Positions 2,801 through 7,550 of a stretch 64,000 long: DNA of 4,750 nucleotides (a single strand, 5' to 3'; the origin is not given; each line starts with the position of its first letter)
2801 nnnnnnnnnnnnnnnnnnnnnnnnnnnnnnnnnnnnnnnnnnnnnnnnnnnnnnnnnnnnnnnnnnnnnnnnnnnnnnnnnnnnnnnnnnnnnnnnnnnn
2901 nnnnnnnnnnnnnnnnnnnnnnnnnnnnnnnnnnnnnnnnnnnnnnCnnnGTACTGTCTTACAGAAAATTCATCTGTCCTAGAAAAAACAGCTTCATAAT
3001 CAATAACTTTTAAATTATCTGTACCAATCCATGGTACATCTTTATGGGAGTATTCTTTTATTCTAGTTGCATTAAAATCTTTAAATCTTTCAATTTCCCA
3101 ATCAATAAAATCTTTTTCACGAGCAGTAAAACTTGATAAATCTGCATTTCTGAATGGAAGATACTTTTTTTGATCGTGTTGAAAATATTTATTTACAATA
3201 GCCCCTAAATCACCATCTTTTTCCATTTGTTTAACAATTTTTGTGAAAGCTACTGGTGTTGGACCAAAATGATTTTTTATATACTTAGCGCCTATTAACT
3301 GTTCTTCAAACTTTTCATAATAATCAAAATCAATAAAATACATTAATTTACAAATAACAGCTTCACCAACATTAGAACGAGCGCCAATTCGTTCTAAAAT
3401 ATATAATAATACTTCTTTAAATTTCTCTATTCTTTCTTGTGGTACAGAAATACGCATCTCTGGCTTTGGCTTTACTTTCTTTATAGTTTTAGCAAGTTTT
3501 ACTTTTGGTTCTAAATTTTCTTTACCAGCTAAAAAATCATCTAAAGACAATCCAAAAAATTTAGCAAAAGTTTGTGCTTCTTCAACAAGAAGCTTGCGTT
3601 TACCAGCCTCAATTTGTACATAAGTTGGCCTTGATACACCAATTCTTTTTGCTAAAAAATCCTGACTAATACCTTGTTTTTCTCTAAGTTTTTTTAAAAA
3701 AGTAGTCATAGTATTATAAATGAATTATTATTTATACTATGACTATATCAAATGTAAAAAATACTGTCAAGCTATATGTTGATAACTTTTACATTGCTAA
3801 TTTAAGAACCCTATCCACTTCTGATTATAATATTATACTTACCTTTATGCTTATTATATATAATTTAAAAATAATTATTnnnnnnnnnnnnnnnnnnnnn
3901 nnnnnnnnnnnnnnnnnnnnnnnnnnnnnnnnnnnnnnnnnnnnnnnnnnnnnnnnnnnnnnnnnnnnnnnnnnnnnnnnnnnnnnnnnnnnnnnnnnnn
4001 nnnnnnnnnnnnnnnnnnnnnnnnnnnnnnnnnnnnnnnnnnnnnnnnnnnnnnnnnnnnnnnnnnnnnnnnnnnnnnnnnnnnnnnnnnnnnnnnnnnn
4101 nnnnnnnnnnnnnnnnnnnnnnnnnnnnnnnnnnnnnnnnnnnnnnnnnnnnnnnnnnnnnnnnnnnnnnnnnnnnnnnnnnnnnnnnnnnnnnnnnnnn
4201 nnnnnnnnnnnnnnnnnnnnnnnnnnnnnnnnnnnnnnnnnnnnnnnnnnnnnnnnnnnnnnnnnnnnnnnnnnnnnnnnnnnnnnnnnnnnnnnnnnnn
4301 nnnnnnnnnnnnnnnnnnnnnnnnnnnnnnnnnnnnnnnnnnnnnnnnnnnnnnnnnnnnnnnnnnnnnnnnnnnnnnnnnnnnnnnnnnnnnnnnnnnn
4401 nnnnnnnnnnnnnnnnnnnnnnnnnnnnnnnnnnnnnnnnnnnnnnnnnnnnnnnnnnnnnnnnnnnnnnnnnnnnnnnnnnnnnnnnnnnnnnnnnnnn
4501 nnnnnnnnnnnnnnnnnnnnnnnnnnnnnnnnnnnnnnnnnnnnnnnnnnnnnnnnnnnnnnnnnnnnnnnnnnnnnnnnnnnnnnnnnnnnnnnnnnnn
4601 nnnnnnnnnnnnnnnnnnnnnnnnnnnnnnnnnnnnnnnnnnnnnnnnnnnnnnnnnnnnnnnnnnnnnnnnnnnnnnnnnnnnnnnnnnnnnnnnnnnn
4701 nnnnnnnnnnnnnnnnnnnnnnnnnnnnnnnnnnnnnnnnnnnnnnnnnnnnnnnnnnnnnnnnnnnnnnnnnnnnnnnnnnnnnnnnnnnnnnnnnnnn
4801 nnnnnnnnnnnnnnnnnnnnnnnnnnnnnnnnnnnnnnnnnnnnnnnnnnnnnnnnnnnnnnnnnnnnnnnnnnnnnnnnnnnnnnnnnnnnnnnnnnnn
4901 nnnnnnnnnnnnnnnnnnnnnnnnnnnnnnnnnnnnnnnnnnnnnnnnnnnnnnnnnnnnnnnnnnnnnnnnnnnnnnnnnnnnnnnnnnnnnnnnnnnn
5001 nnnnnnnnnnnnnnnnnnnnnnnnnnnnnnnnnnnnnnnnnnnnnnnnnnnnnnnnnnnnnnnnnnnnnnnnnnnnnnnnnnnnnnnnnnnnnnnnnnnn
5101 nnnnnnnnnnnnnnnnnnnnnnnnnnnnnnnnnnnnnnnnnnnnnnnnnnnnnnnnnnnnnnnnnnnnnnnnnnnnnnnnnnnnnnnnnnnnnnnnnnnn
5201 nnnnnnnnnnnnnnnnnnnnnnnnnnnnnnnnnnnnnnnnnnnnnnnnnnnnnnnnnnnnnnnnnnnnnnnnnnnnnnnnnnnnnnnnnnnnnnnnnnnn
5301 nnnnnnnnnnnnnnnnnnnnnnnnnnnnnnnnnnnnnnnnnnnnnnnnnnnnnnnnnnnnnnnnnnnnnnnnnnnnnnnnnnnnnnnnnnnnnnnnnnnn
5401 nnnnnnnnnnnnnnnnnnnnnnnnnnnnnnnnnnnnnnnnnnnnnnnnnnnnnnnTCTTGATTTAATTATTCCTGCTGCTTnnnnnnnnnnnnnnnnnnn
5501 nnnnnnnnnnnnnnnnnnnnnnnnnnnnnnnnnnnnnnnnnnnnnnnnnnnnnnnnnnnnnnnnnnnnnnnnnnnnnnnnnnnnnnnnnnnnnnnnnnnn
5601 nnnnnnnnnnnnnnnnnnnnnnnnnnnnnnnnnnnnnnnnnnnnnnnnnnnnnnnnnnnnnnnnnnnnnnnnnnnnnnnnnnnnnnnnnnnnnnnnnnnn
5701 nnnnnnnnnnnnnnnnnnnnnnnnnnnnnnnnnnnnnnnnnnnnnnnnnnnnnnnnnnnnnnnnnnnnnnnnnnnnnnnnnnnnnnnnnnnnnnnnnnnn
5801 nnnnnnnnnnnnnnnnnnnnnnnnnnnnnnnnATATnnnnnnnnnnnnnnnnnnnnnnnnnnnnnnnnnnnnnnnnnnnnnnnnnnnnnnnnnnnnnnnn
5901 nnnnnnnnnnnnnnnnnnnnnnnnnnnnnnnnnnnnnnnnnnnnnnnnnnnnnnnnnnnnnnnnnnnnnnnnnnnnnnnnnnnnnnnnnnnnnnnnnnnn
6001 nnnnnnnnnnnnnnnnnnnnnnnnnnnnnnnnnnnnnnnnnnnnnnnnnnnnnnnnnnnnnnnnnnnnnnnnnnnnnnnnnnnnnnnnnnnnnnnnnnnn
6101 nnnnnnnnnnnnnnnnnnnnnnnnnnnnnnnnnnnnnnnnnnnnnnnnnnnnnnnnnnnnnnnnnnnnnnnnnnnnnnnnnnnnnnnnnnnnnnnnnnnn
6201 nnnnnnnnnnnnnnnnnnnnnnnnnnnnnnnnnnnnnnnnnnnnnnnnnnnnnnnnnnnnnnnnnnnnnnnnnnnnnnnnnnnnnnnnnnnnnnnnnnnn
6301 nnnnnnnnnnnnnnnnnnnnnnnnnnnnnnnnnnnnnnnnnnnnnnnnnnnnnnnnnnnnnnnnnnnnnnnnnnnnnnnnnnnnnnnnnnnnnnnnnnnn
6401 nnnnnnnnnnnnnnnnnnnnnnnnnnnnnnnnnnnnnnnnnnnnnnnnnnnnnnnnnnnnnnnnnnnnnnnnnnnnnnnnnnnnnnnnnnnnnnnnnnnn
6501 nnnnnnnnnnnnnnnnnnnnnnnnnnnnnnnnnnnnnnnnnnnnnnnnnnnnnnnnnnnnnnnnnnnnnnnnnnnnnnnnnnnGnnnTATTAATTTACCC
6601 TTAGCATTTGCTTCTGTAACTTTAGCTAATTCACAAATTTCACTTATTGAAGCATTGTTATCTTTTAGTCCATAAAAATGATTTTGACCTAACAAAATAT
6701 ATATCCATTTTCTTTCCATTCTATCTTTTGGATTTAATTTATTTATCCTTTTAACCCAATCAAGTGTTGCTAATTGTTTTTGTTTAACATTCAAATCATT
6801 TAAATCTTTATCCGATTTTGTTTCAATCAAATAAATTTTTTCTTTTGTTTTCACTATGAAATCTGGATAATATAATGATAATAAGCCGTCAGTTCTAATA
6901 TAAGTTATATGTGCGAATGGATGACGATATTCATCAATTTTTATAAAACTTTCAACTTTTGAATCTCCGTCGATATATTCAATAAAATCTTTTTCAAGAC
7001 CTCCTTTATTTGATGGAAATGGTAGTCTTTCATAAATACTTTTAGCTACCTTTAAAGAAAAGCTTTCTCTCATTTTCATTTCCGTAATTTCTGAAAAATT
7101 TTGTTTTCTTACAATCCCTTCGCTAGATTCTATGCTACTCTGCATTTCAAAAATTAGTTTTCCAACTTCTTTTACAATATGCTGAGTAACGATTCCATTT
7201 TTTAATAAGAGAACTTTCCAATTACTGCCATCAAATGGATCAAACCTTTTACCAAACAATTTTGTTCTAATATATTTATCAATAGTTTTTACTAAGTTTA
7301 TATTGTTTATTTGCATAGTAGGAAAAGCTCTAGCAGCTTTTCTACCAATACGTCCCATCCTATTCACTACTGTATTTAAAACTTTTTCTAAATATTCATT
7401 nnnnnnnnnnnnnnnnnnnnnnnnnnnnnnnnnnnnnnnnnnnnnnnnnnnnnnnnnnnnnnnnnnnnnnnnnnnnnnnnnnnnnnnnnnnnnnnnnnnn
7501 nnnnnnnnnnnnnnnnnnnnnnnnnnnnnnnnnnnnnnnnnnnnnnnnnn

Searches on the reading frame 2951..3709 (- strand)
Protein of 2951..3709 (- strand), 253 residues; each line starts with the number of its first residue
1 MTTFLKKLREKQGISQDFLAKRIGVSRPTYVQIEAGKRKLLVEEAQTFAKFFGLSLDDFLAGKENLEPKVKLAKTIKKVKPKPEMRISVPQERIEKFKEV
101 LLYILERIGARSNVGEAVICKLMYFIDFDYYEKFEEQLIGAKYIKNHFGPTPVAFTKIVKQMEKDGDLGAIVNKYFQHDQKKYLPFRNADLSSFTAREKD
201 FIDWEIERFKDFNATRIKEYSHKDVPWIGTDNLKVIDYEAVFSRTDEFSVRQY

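Call 69: search_protein_families(library=pfam, proteins=[window:2951-3709:-], max_evalue=0.1)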
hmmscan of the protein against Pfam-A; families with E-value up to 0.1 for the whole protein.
window:2951-3709:- (253 aa): 10 families
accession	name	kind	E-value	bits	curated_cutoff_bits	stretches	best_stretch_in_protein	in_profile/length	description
PF13274.11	SocA_Panacea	-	2.1e-16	61.3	25.7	1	120-227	2-112/113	Antitoxin SocA-like, Panacea domain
PF01381.28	HTH_3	-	8.6e-16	58.2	23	1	5-59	1-55/55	Helix-turn-helix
PF12844.13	HTH_19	-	4.2e-10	39.8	30.2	1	4-63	3-62/64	Helix-turn-helix domain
PF13560.12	HTH_31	-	1.4e-07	32.1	27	1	4-57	5-59/64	Helix-turn-helix domain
PF13443.12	HTH_26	-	0.002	18.7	22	1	5-60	2-58/63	Cro/C1-type HTH DNA-binding domain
PF01047.28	MarR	-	0.0028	17.9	24.6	0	5-29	9-33/59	MarR family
PF08279.18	HTH_11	-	0.023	15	25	1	3-29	4-31/55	HTH domain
PF13413.12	HTH_25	-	0.037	14.3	24.6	1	5-44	2-41/62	Helix-turn-helix domain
PF20432.4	Xre-like-HTH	-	0.053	14.3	25.8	0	5-40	15-50/63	Antitoxin Xre-like helix-turn-helix domain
PF13730.12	HTH_36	-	0.065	13.5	25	0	5-30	14-42/55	Helix-turn-helix domain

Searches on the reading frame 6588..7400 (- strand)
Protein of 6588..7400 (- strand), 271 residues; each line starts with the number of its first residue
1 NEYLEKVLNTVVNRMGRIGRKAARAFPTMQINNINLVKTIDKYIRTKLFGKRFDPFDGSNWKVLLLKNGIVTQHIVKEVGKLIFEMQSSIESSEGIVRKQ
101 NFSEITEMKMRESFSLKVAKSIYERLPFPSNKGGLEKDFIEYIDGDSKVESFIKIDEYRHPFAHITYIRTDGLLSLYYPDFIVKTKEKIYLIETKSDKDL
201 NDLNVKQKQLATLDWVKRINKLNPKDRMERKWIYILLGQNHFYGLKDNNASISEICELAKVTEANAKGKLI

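Call 69: search_protein_families(library=pfam, proteins=[window:6588-7400:-], max_evalue=0.1)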
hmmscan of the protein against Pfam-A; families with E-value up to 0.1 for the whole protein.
window:6588-7400:- (271 aa): 4 families
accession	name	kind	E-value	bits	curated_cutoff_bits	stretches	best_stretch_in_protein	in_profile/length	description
PF08722.17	Tn7_TnsA-like_N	-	0.00021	22.2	26.5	1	157-210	6-67/85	TnsA-like endonuclease N terminal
PF19778.5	RE_endonuc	-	0.00025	21.3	23.4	1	120-208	2-84/108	Endonuclease domain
PF24943.1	Fn3_Dep-1_2nd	-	0.037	14.3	27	0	182-239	11-66/97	Dep-1 second Fn3-like domain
PF01870.24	Hjc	-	0.04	14.3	21.1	0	177-213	29-64/93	Archaeal holliday junction resolvase (hjc)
